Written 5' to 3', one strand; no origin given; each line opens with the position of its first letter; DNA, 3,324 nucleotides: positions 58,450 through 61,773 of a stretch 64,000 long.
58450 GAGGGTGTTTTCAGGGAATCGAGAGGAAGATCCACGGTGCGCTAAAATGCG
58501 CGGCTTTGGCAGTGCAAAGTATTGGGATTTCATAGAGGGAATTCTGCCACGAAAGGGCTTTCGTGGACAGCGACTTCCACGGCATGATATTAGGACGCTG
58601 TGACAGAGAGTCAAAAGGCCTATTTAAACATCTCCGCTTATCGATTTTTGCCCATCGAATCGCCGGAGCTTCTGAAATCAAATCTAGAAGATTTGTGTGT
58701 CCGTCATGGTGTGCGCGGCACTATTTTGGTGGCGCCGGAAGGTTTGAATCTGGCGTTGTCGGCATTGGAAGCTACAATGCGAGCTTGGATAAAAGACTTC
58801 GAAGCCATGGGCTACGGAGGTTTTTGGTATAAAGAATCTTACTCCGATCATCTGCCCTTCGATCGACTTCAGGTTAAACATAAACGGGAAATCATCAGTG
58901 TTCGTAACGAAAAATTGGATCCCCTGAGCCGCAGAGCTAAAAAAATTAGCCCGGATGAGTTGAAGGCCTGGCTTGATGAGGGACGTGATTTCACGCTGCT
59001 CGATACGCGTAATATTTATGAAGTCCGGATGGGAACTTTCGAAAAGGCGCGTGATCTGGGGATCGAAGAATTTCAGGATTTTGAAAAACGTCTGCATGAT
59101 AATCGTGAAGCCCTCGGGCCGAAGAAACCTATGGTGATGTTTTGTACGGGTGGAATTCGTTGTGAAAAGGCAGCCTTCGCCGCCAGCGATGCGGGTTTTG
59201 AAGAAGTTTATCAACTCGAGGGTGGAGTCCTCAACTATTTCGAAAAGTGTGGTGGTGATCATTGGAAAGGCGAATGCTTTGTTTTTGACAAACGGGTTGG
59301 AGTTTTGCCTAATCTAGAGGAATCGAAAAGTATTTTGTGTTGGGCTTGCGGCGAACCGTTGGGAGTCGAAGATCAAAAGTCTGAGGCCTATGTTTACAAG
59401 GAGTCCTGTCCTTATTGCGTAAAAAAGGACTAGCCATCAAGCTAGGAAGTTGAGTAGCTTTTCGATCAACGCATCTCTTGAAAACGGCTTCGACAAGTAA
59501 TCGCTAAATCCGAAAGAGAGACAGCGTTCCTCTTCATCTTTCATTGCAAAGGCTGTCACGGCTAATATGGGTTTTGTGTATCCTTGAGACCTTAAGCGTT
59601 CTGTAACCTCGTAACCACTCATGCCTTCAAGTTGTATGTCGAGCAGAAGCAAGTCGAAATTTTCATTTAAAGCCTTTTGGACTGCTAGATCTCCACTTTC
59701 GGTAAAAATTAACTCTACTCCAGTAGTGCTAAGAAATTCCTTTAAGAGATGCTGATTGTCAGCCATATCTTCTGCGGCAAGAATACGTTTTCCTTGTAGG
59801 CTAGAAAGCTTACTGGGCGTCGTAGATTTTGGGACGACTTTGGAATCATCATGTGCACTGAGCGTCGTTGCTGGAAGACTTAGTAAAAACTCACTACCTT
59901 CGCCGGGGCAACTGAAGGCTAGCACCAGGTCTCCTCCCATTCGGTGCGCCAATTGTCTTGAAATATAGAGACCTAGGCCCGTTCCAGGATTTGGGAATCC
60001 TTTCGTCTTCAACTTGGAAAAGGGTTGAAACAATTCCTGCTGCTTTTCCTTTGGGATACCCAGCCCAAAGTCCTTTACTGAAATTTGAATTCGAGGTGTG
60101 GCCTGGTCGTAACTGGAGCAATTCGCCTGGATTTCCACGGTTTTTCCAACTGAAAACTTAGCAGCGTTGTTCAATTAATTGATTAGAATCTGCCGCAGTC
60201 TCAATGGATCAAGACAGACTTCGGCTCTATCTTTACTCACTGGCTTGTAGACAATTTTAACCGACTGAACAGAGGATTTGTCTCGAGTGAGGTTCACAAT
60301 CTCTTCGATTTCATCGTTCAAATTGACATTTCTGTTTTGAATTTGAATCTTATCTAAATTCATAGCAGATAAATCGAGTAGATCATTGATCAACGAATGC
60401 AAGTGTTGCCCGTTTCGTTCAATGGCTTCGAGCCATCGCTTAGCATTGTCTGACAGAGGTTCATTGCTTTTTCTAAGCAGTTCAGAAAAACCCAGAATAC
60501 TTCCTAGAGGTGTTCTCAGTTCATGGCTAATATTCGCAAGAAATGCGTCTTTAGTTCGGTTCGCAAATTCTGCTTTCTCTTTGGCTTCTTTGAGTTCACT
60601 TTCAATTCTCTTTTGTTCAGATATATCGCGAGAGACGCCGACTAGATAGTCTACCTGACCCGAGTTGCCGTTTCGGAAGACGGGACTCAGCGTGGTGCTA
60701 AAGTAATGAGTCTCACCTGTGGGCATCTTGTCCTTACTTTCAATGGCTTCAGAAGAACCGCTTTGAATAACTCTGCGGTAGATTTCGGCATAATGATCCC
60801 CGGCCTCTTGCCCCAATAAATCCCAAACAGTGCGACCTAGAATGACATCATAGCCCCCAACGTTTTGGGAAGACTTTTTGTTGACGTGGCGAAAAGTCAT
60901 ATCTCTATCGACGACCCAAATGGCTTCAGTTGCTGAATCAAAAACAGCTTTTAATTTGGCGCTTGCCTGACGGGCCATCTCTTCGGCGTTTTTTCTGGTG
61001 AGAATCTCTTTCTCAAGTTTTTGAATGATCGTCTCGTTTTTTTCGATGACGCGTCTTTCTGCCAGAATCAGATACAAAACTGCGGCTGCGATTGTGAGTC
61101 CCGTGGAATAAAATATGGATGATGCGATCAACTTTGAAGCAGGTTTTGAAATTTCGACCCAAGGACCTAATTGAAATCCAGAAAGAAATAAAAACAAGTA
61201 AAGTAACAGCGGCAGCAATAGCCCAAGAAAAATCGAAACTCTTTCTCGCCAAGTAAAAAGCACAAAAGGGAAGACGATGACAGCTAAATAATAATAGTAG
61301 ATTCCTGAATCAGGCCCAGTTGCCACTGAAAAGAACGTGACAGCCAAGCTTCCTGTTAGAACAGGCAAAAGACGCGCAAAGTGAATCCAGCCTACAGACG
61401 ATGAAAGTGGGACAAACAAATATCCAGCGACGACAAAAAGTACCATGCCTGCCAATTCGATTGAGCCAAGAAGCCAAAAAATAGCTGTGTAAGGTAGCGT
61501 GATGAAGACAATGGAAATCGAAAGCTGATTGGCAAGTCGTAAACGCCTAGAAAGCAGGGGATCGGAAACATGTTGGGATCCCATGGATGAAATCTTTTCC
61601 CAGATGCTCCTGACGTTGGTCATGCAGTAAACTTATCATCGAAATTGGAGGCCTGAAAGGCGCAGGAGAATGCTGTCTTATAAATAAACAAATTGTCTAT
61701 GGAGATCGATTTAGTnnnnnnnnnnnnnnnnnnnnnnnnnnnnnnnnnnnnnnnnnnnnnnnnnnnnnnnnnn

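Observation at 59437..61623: Hybrid histidine kinase split by a single in-frame TAA inside its N-box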

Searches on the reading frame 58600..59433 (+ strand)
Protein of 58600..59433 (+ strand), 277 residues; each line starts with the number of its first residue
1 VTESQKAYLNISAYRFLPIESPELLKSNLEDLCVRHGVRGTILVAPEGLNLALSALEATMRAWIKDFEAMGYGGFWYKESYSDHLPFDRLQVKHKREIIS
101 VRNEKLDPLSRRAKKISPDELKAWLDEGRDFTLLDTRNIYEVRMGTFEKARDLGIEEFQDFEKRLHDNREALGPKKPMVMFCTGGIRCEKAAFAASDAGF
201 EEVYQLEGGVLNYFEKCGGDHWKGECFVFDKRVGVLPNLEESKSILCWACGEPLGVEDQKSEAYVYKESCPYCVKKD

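Call 35: find_homologous_proteins(query=window:58600-59433:+, max_evalue=1e-20)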
Query window:58600-59433:+ (277 aa): 7992 proteins with E <= 1e-20 among 8000 candidates; the best 120 are listed.
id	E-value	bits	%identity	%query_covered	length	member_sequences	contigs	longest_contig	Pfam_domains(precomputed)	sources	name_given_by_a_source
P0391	6.5e-189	644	100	100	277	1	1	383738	PF00581.26,PF17773.8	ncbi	-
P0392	3.9e-135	468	70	99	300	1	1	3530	PF00581.26,PF17773.8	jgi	jgi:UPF0176 protein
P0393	1.6e-133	463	67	100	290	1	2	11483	PF00581.26,PF17773.8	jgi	jgi:UPF0176 protein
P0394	1.4e-132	459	70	99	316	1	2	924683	PF00581.26,PF17773.8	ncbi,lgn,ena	-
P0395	4.9e-85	303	51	96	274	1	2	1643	PF00581.26,PF17773.8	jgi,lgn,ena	-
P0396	9.2e-85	303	52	97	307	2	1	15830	PF00581.26,PF17773.8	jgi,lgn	-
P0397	1.4e-83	299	51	98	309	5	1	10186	PF00581.26,PF17773.8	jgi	jgi:predicted sulfurtransferase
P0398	6.6e-83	297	52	96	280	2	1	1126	PF00581.26,PF17773.8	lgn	-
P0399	2.1e-82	295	52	97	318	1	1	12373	PF00581.26,PF17773.8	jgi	jgi:UPF0176 protein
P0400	2.9e-82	294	50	97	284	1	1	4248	PF00581.26,PF17773.8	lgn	-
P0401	8.1e-82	293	51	97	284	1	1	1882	PF00581.26,PF17773.8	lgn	-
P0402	3.8e-80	287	47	97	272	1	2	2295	PF00581.26,PF17773.8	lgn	-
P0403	9.2e-79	283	47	99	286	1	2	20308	PF00581.26,PF17773.8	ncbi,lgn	-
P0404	1.6e-78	282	47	99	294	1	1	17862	PF00581.26,PF17773.8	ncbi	-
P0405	2.8e-78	281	48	99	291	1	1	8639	PF00581.26,PF17773.8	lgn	-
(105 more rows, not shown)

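Call 36: find_encoding_contigs(protein=P0394, flank=10000, max_places=3)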
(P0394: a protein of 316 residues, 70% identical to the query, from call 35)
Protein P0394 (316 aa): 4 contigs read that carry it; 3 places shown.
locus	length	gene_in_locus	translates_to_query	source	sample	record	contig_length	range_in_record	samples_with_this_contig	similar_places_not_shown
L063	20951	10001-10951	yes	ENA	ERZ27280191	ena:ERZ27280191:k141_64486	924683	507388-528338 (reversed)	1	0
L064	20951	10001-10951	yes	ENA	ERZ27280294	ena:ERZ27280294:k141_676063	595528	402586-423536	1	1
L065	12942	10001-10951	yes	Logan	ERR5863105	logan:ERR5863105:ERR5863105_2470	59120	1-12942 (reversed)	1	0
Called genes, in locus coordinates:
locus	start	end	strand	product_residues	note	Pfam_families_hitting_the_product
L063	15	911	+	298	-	PF01680:SOR_SNZ, PF05690:ThiG (weak)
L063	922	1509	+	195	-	PF01174:SNO, PF07685:GATase_3 (weak)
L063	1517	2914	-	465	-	PF01373:Glyco_hydro_14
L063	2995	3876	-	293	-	PF00685:Sulfotransfer_1, PF13469:Sulfotransfer_3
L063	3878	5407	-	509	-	PF00082:Peptidase_S8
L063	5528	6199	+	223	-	PF09335:VTT_dom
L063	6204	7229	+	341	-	PF01180:DHO_dh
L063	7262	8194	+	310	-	-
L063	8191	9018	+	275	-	-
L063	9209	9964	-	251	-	PF03009:GDPD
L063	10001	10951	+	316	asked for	PF17773:UPF0176_N, PF00581:Rhodanese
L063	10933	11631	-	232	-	PF00072:Response_reg, PF00486:Trans_reg_C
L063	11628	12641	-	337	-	PF00512:HisKA (weak), PF02518:HATPase_c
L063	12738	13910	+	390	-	-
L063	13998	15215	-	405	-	PF00905:Transpeptidase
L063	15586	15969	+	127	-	-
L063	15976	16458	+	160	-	-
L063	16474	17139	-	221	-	PF02230:Abhydrolase_2, PF03959:FSH1, PF12697:Abhydrolase_6 (weak)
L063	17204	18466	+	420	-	-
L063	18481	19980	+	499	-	-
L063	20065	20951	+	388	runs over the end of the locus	PF02540:NAD_synthase (weak), PF03054:tRNA_Me_trans, PF20259:tRNA_Me_trans_M, PF20258:tRNA_Me_trans_C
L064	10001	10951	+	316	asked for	PF17773:UPF0176_N, PF00581:Rhodanese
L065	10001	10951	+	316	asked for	PF17773:UPF0176_N, PF00581:Rhodanese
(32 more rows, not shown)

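Call 37: find_encoding_contigs(protein=P0393, flank=10000, max_places=3)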
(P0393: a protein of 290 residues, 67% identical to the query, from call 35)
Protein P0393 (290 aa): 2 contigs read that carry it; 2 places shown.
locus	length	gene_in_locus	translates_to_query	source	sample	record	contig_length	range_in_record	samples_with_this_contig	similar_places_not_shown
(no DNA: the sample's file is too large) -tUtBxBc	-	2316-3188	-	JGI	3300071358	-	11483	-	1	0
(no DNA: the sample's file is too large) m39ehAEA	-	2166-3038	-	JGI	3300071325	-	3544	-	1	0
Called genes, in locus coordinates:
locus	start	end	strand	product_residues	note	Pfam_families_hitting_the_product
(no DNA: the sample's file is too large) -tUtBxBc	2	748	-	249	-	?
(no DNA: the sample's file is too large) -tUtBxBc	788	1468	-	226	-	PF02517:Rce1-like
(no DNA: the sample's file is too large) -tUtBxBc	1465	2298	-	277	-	PF03009:GDPD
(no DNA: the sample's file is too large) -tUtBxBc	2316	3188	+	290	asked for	PF17773:UPF0176_N, PF00581:Rhodanese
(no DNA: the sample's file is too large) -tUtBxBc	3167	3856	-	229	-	PF00072:Response_reg, PF00486:Trans_reg_C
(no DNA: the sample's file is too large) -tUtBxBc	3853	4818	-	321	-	PF00512:HisKA, PF02518:HATPase_c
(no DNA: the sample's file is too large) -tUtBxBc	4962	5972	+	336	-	-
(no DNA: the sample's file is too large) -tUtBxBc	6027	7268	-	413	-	PF00905:Transpeptidase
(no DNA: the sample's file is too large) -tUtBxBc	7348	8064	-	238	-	PF02230:Abhydrolase_2, PF12697:Abhydrolase_6 (weak), PF00561:Abhydrolase_1 (weak)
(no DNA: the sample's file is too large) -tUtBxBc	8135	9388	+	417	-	-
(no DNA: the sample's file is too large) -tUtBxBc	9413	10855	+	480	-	-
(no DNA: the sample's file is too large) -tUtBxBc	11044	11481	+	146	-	?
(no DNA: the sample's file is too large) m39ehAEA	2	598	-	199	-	?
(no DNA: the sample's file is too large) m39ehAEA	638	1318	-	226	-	PF02517:Rce1-like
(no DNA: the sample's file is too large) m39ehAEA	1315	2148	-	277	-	PF03009:GDPD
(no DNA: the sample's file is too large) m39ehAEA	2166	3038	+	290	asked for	PF17773:UPF0176_N, PF00581:Rhodanese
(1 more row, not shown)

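Call 38: find_encoding_contigs(protein=P0392, flank=10000, max_places=2)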
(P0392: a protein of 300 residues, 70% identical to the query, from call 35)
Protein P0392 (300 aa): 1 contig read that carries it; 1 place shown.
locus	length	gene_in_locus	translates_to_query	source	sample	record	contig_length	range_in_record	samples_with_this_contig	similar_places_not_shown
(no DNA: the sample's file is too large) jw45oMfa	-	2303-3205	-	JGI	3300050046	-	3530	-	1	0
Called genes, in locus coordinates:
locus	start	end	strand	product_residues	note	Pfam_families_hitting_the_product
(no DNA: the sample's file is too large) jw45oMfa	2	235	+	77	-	?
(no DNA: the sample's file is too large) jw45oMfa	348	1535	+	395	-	PF00112:Peptidase_C1 (weak)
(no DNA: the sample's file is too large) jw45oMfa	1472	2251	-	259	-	PF03009:GDPD, PF13653:GDPD_2 (weak)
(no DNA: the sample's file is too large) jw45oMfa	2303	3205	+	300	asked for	PF17773:UPF0176_N, PF00581:Rhodanese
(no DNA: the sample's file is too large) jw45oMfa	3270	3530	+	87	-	?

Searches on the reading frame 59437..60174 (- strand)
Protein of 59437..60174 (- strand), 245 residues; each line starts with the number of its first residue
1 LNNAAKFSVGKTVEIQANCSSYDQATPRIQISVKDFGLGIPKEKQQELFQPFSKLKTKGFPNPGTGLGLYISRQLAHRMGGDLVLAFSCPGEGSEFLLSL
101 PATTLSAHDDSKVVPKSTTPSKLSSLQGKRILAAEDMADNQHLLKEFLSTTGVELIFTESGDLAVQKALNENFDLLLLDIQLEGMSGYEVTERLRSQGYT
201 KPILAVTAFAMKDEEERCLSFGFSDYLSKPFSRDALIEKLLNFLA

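Call 5: search_protein_families(library=pfam, proteins=[window:59437-60174:-], max_evalue=0.01)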
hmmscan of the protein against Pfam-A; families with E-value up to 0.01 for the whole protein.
window:59437-60174:- (245 aa): 2 families
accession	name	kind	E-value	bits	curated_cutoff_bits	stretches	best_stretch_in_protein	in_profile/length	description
PF00072.30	Response_reg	-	1.7e-23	83.3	30.2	1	131-240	1-110/111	Response regulator receiver domain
PF02518.31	HATPase_c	-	1.5e-16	61.2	26.4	1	2-103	15-110/111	Histidine kinase-, DNA gyrase B-, and HSP90-like ATPase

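Call 8: list_cluster_members(proteins=[P0001, window:59437-60174:-, window:61716-62411:-, window:62408-63376:-])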
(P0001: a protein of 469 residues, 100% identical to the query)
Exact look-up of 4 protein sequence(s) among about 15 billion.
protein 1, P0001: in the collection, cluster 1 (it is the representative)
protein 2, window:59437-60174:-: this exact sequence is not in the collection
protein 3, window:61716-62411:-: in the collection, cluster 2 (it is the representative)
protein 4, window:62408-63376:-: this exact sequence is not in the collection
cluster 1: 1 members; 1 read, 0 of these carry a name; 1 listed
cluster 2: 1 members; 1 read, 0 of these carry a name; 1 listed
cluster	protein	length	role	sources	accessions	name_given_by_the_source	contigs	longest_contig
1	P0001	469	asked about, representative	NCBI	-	-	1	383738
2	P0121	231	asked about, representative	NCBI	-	-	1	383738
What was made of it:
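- The C-fragment is not in the public protein collection (call 8).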

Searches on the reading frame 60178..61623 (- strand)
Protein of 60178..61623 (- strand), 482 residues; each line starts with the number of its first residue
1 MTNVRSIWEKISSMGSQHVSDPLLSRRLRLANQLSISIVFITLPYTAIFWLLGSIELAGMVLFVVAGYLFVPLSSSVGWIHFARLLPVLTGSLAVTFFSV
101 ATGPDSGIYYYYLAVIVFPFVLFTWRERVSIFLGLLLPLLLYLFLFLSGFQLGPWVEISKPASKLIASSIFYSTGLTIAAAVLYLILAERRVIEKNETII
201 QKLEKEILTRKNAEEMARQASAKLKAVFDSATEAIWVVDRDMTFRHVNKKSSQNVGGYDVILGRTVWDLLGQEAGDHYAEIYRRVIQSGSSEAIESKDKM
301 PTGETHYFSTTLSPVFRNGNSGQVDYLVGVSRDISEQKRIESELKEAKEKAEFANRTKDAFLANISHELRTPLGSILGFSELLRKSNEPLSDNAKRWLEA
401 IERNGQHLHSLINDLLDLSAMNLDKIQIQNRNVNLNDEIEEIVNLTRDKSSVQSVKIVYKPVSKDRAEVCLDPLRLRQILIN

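Call 5: search_protein_families(library=pfam, proteins=[window:60178-61623:-], max_evalue=0.01)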
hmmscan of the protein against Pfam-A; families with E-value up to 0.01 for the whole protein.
window:60178-61623:- (482 aa): 6 families
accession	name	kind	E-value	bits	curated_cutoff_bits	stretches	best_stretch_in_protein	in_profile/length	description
PF00512.31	HisKA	-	1.4e-20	73.5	26.9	1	358-420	2-62/66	His Kinase A (phospho-acceptor) domain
PF08448.16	PAS_4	-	2.9e-13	50.4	23.1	1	228-339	1-110/110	PAS fold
PF13426.13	PAS_9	-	1.4e-06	28.9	27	1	233-336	2-103/103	PAS domain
PF20967.2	MASE7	-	9.1e-05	22.7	26.2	1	24-123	8-108/183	MASE7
PF13188.13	PAS_8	-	0.00021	21.5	21.8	1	223-274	2-51/65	PAS domain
PF00989.32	PAS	-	0.0076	16.7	22.6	0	223-333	2-112/113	PAS fold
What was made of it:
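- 60607..60942 (-): PAS domain (PAS_4, residues 228-339). Call 5, E 5e-13.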
